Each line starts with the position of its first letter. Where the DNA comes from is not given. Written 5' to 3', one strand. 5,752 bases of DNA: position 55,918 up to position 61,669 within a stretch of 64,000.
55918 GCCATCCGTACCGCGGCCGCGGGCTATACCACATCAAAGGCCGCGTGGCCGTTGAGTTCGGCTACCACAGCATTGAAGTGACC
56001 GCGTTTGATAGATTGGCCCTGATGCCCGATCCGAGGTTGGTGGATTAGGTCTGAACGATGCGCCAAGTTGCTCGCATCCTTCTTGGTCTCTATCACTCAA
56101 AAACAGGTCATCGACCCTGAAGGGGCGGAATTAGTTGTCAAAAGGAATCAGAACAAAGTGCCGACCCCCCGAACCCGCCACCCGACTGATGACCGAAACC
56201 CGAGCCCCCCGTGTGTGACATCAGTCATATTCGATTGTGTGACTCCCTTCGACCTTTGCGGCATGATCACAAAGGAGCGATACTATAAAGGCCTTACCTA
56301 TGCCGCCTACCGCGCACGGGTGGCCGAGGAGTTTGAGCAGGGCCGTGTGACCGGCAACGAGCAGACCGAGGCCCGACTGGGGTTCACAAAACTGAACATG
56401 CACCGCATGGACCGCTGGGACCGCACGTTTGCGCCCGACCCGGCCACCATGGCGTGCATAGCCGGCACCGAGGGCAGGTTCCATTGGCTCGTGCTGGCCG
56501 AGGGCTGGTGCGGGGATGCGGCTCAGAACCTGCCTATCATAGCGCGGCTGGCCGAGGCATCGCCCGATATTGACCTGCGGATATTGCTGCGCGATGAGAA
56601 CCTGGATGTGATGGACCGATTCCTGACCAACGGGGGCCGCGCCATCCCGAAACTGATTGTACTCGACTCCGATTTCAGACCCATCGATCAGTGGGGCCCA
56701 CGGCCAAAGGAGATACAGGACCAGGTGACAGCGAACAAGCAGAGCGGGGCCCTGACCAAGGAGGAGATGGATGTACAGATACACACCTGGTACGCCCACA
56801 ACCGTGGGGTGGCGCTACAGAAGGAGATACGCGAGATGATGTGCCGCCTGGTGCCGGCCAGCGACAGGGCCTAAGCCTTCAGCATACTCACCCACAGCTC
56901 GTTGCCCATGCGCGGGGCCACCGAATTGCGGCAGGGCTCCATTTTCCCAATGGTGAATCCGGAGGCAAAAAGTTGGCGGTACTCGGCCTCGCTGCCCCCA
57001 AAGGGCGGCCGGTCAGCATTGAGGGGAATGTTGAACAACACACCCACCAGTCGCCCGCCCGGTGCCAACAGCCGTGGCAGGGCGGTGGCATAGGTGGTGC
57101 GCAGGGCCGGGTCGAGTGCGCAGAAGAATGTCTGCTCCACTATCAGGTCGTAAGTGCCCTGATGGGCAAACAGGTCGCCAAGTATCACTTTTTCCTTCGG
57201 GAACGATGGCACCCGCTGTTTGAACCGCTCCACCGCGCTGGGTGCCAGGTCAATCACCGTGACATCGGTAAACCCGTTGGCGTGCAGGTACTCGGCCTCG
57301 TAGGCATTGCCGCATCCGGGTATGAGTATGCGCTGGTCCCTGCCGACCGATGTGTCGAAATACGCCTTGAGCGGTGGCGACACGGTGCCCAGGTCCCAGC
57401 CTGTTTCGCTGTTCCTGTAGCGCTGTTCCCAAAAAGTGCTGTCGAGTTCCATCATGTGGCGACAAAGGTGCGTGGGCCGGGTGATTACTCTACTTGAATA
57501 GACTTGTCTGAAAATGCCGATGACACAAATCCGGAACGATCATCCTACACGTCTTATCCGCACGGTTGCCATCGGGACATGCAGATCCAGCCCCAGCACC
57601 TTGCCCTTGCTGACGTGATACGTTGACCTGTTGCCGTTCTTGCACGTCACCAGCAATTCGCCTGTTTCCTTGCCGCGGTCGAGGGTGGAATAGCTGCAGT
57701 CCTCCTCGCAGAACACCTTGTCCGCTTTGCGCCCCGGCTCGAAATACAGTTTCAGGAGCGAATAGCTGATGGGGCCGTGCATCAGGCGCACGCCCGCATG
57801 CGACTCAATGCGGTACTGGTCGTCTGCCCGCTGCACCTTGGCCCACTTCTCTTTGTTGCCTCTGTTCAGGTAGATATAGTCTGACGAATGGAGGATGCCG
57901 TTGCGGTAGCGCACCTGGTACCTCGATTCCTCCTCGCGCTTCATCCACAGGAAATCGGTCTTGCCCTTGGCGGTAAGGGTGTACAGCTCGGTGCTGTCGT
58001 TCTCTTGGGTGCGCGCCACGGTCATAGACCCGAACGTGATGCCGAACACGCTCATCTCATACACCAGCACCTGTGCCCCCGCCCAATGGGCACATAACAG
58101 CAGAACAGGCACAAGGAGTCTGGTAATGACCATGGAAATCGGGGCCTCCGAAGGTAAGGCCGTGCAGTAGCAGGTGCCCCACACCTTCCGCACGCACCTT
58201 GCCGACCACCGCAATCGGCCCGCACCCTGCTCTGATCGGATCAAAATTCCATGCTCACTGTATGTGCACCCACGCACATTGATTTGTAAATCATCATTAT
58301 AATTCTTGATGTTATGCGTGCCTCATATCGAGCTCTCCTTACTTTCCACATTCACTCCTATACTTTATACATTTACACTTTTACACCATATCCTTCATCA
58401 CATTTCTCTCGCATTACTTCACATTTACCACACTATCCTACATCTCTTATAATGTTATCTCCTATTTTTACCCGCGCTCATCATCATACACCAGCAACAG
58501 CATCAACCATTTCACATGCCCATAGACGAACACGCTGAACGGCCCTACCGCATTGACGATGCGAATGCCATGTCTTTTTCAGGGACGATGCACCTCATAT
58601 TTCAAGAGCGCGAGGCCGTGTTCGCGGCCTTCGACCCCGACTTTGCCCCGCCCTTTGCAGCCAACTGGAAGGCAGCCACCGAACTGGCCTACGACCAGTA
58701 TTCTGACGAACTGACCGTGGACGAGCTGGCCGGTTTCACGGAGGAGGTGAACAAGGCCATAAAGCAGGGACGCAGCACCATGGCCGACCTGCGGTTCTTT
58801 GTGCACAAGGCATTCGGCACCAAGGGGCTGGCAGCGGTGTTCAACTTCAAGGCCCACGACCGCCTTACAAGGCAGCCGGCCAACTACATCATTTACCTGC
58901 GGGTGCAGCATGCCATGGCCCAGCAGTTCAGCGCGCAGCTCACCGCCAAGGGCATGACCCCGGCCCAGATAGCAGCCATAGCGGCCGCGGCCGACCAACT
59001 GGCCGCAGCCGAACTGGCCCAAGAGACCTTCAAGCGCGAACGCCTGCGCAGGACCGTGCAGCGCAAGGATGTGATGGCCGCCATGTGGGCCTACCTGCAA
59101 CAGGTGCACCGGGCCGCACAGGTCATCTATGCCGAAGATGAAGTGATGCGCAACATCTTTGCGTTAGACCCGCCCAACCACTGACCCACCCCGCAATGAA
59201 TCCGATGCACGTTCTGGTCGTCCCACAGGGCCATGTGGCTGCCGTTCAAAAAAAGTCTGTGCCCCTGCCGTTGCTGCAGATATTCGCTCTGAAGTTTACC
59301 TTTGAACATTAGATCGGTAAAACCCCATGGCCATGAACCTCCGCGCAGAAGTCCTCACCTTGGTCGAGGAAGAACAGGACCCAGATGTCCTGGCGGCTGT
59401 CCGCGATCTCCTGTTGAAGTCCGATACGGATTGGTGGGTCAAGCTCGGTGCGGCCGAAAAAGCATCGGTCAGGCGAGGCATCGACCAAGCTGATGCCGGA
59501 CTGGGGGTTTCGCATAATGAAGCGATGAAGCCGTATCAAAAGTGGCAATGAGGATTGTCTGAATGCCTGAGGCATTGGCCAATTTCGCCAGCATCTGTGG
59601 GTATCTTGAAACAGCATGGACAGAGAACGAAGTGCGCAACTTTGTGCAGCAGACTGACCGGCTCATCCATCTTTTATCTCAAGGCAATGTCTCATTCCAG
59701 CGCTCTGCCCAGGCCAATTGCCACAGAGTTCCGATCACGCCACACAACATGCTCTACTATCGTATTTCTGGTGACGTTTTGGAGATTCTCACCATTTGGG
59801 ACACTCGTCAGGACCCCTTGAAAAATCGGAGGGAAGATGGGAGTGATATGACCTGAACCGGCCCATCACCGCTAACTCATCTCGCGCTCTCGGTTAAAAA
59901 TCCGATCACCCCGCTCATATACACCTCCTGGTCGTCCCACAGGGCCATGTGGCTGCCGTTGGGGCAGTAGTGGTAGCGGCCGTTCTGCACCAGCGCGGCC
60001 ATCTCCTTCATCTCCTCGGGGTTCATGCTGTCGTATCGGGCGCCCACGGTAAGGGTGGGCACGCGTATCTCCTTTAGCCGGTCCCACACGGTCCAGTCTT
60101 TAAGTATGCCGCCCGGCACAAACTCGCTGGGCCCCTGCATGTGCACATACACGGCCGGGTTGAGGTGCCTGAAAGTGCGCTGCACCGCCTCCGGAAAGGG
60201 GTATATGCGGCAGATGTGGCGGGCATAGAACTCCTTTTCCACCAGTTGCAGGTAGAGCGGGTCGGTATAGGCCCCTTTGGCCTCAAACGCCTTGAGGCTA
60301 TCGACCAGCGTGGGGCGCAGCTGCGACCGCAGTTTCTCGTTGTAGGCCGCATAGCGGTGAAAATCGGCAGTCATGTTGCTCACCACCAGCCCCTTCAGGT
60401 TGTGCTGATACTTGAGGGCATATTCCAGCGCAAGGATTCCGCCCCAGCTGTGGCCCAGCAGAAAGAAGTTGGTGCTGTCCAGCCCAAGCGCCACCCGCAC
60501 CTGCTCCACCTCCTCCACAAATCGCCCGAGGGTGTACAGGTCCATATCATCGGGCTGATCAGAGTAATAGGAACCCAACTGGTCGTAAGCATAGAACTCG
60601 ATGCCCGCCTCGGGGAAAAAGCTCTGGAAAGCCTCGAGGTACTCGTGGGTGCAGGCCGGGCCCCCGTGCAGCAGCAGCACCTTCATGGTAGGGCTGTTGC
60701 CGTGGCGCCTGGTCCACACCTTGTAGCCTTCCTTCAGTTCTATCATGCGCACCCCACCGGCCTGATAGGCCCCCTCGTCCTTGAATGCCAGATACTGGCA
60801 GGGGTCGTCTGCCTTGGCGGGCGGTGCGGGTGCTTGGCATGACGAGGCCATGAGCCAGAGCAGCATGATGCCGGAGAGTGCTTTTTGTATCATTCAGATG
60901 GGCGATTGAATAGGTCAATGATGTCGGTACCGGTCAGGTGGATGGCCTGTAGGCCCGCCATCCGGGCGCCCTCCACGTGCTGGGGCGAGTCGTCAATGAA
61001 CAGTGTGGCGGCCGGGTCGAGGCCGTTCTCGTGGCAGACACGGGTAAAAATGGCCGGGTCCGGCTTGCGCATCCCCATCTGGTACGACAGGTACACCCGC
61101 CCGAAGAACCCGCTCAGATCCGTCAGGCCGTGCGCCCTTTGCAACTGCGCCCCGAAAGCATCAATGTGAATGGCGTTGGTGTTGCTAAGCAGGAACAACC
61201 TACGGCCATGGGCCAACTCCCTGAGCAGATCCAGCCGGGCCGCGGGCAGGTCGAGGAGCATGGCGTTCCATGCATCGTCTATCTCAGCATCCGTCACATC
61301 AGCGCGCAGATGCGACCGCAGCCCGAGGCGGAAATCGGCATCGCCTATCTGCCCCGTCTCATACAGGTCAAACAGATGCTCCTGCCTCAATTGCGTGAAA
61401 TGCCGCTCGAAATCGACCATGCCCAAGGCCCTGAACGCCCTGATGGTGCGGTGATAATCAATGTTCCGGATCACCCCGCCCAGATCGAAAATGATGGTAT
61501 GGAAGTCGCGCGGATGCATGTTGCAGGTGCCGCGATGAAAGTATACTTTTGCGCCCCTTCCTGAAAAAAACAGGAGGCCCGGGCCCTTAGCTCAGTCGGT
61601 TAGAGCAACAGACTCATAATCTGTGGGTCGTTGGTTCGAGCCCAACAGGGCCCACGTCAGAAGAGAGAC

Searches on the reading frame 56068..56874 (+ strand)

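Call 53: search_protein_families(library=pfam, max_evalue=0.01, proteins=[window:56068-56874:+])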
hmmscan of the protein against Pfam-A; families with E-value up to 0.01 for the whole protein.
window:56068-56874:+ (268 aa): 1 family
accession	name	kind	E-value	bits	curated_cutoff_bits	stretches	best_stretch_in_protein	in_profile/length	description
PF14595.12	Thioredoxin_9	-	3.9e-40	137.2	25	1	99-222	4-127/129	Thioredoxin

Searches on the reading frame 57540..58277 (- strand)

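Call 53: search_protein_families(library=pfam, max_evalue=0.01, proteins=[window:57540-58277:-])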
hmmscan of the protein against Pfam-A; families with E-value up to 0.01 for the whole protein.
window:57540-58277:- (245 aa): 1 family
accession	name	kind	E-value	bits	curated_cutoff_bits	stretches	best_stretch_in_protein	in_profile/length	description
PF19630.5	DUF6134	-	1.3e-11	45.4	27.9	1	78-243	6-183/184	Domain of unknown function (DUF6134)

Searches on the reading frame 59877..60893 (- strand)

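Call 53: search_protein_families(library=pfam, max_evalue=0.01, proteins=[window:59877-60893:-])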
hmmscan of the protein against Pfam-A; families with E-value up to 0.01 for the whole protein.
window:59877-60893:- (338 aa): 5 families
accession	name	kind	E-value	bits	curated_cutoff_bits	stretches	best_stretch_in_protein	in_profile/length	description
PF00561.26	Abhydrolase_1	-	2e-22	80.5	25.8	1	72-321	3-244/245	alpha/beta hydrolase fold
PF12146.15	Hydrolase_4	-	1.7e-16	60.7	27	1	68-320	3-237/239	Serine aminopeptidase, S33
PF12697.13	Abhydrolase_6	-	5.1e-16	60.4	26.3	1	72-324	1-214/217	Alpha/beta hydrolase family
PF00975.26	Thioesterase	-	0.0032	18.2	26.4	1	143-177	68-105/226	Thioesterase domain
PF02230.22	Abhydrolase_2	-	0.0035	17.6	23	1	132-173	96-137/217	Phospholipase/Carboxylesterase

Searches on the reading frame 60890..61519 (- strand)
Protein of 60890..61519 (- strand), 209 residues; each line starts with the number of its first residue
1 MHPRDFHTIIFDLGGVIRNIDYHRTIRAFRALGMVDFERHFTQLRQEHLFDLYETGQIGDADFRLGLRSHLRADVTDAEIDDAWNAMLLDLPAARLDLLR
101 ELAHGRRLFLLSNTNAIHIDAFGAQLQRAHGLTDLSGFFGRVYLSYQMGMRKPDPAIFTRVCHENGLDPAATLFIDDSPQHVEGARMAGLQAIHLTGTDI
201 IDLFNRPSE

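Call 53: search_protein_families(library=pfam, max_evalue=0.01, proteins=[window:60890-61519:-])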
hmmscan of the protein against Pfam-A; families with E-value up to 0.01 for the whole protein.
window:60890-61519:- (209 aa): 3 families
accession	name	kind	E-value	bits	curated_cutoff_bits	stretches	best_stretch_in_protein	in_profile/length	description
PF00702.32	Hydrolase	-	1.4e-13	52.1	26.4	1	8-189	3-191/191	haloacid dehalogenase-like hydrolase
PF13419.12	HAD_2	-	1.5e-08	35.4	23.8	1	132-193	115-176/178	Haloacid dehalogenase-like hydrolase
PF13242.12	Hydrolase_like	-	7.7e-05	23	22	1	150-194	2-47/75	HAD-hyrolase-like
